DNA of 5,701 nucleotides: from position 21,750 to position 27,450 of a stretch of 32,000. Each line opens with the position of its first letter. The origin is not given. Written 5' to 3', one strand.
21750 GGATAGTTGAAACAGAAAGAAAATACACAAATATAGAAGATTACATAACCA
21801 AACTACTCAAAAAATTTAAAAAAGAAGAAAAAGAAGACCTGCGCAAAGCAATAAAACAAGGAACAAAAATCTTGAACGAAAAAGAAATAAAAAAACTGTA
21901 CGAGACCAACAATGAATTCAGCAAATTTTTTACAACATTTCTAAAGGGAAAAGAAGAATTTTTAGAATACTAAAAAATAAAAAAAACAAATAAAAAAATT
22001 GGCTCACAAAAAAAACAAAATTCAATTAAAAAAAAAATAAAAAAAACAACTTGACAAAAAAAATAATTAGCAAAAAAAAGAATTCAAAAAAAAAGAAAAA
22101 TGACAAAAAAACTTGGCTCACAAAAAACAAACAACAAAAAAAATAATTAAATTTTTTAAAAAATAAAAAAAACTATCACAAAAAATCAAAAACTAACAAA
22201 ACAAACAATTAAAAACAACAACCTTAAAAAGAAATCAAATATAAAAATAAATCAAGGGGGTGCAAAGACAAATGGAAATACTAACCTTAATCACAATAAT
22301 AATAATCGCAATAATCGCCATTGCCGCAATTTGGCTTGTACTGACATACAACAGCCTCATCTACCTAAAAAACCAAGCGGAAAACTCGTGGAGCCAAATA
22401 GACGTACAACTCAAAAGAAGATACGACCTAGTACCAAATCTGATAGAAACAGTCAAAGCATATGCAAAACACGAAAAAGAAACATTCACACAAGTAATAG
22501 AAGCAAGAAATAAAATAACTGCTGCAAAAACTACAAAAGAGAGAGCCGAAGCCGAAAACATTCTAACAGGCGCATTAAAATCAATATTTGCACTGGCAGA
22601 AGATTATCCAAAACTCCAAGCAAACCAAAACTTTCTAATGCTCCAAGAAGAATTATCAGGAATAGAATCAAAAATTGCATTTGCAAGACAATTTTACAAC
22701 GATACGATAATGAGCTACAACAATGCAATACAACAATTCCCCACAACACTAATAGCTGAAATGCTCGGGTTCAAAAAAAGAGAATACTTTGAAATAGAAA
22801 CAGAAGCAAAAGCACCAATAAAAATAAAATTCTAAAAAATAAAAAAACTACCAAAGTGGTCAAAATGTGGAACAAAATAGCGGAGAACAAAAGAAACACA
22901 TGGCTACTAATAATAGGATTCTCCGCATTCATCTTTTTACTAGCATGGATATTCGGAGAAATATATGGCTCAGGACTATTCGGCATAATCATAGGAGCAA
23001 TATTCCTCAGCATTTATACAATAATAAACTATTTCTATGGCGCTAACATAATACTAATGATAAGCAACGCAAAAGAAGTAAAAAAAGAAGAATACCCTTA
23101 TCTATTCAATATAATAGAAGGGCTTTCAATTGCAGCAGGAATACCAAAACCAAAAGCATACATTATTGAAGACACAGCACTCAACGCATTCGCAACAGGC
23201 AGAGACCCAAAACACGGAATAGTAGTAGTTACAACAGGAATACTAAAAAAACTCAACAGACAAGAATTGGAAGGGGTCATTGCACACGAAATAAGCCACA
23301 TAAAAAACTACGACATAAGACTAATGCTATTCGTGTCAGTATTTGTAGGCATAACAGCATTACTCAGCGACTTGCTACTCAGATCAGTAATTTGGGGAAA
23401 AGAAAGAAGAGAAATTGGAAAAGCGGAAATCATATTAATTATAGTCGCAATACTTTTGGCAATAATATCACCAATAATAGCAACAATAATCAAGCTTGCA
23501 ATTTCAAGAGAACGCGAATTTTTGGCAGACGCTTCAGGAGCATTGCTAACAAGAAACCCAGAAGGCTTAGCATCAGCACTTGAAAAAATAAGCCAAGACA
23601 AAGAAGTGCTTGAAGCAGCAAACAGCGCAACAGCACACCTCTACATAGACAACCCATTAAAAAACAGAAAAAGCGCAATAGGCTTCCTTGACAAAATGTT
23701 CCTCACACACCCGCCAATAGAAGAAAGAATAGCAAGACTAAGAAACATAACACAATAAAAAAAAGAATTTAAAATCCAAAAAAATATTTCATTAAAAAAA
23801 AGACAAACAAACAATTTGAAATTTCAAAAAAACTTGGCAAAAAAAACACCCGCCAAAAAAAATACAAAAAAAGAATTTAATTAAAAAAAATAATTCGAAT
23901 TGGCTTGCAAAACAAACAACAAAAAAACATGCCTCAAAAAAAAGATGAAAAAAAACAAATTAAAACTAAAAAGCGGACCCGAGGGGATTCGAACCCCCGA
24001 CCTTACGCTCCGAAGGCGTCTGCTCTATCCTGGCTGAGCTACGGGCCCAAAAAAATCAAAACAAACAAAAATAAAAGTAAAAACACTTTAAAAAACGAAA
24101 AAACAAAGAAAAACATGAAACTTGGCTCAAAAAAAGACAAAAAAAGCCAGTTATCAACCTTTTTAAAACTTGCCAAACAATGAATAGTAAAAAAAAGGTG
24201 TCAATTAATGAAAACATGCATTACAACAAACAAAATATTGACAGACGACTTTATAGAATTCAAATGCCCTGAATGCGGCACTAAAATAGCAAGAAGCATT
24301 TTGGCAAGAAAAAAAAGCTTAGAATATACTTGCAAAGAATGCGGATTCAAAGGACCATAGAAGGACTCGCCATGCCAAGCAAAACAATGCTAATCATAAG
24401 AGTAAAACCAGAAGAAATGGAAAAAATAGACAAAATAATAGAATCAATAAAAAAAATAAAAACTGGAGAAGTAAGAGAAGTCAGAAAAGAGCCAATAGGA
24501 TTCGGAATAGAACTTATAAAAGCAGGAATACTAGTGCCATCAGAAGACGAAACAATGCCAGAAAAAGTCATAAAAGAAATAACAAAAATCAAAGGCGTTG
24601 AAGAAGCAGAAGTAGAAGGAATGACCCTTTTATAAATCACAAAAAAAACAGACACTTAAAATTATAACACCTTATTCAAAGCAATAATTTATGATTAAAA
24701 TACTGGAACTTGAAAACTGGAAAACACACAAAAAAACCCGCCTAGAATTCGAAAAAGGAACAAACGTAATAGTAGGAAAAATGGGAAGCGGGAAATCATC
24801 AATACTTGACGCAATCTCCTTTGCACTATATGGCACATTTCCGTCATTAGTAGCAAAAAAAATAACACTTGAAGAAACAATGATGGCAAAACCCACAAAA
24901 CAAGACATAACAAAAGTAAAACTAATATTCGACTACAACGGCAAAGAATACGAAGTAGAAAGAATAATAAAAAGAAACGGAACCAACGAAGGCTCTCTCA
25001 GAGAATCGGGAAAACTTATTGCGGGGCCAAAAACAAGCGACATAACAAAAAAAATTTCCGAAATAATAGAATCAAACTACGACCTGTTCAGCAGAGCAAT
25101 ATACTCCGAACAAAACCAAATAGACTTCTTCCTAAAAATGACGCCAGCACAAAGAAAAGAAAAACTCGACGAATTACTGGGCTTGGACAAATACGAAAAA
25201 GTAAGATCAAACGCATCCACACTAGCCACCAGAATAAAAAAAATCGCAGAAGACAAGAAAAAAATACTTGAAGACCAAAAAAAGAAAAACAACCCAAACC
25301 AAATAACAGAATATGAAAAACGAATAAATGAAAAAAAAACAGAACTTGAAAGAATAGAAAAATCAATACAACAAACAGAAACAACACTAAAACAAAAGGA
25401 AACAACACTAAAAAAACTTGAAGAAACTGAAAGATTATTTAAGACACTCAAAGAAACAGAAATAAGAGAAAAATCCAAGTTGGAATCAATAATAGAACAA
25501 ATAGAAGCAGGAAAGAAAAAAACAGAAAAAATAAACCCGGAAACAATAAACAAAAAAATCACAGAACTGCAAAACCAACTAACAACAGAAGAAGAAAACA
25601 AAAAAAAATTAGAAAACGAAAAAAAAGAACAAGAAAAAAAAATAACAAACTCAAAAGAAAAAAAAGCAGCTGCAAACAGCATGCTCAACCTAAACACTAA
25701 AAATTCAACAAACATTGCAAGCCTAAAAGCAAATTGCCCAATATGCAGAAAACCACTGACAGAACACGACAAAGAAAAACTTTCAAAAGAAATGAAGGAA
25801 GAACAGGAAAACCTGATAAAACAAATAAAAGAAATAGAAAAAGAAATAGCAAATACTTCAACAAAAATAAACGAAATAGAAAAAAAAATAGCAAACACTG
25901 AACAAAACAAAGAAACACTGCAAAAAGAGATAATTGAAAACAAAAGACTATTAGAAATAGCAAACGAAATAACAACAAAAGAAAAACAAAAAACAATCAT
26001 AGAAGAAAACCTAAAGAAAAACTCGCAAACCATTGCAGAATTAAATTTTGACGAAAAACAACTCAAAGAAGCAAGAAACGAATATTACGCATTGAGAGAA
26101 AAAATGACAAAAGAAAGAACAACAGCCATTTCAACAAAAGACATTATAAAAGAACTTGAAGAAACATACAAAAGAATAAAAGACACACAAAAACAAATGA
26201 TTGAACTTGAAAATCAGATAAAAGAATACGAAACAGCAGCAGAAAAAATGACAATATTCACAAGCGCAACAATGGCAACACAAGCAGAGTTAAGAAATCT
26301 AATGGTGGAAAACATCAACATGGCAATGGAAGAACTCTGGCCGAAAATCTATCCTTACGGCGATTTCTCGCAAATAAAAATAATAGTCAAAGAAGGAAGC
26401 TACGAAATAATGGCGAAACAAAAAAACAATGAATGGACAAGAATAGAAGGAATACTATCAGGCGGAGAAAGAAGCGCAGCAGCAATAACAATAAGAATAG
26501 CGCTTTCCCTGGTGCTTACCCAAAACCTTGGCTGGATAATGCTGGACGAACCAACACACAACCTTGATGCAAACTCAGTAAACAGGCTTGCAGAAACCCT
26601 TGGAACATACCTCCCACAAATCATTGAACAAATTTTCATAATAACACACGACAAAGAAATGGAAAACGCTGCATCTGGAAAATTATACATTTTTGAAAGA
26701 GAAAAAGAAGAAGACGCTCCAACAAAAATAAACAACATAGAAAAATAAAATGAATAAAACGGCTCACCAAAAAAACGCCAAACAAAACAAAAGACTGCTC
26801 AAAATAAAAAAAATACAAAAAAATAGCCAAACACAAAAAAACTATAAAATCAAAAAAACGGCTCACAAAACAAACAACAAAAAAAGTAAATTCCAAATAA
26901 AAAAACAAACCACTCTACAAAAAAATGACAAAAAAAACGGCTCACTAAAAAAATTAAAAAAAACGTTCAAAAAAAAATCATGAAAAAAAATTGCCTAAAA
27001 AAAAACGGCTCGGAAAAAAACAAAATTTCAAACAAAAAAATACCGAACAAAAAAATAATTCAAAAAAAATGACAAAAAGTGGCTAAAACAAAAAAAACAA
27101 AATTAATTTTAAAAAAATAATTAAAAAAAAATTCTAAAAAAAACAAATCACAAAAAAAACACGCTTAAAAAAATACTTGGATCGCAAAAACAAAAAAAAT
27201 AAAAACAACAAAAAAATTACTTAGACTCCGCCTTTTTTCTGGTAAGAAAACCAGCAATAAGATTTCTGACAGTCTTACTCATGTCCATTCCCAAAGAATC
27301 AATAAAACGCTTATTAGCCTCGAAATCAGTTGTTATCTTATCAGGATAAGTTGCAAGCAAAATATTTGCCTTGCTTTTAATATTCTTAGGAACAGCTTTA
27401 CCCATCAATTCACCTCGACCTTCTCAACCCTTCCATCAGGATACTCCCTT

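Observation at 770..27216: Strand-polarised dispersed motif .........-(A)n confined to poly-A intergenic islands (at least 18 copies)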

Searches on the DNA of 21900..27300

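Call 58: search_rna_families(source=window, start=21900, end=27300, threshold=evalue, max_evalue=1)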
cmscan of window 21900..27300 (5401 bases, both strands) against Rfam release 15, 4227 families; matches with E-value up to 1: 1.
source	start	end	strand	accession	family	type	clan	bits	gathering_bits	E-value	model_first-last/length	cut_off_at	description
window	23974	24048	-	RF00005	tRNA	Gene; tRNA;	CL00001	59.7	29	1.9e-11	1-71/71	no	tRNA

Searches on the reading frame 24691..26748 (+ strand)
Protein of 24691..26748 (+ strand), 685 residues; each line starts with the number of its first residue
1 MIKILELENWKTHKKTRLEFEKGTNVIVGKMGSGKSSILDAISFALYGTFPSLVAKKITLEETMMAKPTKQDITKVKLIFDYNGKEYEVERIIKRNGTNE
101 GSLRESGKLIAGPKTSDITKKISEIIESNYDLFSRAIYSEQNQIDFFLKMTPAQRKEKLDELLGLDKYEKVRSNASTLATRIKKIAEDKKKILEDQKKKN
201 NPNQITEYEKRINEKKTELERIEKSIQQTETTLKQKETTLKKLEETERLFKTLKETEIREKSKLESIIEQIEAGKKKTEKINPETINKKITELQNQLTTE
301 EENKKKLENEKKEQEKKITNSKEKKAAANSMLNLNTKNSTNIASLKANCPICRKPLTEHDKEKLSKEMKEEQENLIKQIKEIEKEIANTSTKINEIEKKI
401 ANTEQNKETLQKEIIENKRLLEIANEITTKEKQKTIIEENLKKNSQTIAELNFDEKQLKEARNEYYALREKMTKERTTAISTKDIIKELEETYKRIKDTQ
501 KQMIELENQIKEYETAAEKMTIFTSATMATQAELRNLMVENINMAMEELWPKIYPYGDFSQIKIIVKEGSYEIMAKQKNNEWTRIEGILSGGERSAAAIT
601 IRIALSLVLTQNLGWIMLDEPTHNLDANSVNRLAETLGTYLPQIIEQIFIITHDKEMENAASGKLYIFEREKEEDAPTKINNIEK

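Call 11: search_protein_families(library=pfam, proteins=[window:24691-26748:+], max_evalue=0.001)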
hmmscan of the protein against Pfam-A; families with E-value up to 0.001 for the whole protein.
window:24691-26748:+ (685 aa): 8 families
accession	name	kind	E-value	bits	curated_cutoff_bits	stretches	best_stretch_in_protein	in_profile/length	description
PF13476.12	AAA_23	-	2.4e-18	68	27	1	5-220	2-201/201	AAA domain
PF02463.25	SMC_N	-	1.7e-12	47.7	40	1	1-100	1-110/220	RecF/RecN/SMC N terminal domain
PF13166.12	AAA_13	-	7.7e-11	41.8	36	1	346-656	255-572/713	AAA domain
PF13555.12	AAA_29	-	9.6e-10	38.5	27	1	5-48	4-48/61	P-loop containing region of AAA domain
PF04423.19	Rad50_zn_hook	-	2e-05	24.7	24.3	1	337-375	10-48/52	Rad50 zinc hook motif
PF13558.12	SbcC_Walker_B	-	4e-05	24.2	27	1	574-637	18-88/90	SbcC/RAD50-like, Walker B motif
PF13175.12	AAA_15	-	7.2e-05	23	32.1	1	1-408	1-283/374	AAA ATPase domain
PF13304.12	AAA_21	-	0.00059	20.4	27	0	25-227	2-194/304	AAA domain, putative AbiEii toxin, Type IV TA system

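Call 17: find_encoding_contigs(protein=window:24691-26748:+, flank=10000, max_places=6)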
Protein window:24691-26748:+ (685 aa): 3 contigs read that carry it; 2 places shown.
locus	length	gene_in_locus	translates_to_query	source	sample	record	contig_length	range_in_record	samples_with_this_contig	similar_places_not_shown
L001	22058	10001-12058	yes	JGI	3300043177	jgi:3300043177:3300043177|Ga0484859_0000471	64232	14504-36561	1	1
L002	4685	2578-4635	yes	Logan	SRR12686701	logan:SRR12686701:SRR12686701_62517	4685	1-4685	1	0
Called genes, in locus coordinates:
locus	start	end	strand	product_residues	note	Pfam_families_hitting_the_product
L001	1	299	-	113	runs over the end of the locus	-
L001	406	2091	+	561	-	PF23613:ELP3_N, PF04055:Radical_SAM, PF16199:Radical_SAM_C, PF00583:Acetyltransf_1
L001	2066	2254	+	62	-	-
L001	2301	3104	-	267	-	-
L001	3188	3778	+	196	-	PF02676:TYW3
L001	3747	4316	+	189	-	PF10469:AKAP7_NLS (weak), PF02834:LigT_PEase, PF13563:2_5_RNA_ligase2, PF02834:LigT_PEase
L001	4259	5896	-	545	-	PF00437:T2SSE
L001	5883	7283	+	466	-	PF01909:NTP_transf_2, PF09249:tRNA_NucTransf2, PF21133:CAA_C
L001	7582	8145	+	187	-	PF04011:LemA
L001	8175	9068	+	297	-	PF01435:Peptidase_M48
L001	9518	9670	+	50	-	PF07754:Ribosomal_aS21, PF14353:CpXC (faint)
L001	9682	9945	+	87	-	PF00736:EF1_GNE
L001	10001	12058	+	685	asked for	PF02463:SMC_N, PF13476:AAA_23, PF13555:AAA_29, PF04423:Rad50_zn_hook (weak), PF13166:AAA_13, PF13558:SbcC_Walker_B (faint)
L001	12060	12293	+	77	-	-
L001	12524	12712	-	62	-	PF00833:Ribosomal_S17e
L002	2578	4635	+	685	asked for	PF02463:SMC_N, PF13476:AAA_23, PF13555:AAA_29, PF04423:Rad50_zn_hook (weak), PF13166:AAA_13, PF13558:SbcC_Walker_B (faint)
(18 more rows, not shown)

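Call 20: find_related_loci(query=window:24691-26748:+, collection=genome_contigs, flank=10000)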
Query window:24691-26748:+ (685 aa) in genome_contigs; peptide patterns used: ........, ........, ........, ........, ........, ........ (x = any residue, [..] = any of these).
151 stretches matched a pattern, but none encodes a relative of the query by tblastn (E <= 1e-3).
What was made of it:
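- Tried and rejected: find_related_loci with Rad50 in genome_contigs found nothing (call 20).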

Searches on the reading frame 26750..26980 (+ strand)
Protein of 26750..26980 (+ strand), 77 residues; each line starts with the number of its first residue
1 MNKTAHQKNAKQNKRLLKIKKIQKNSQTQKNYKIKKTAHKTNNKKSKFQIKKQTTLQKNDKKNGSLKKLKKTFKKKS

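Call 64: find_homologous_proteins(query=window:26750-26980:+, max_evalue=10)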
Query seq(77 aa): 4 candidates shared short words with the query, none scored E <= 10.
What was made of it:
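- Tried and rejected: It has no relatives in the protein collection (call 64).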
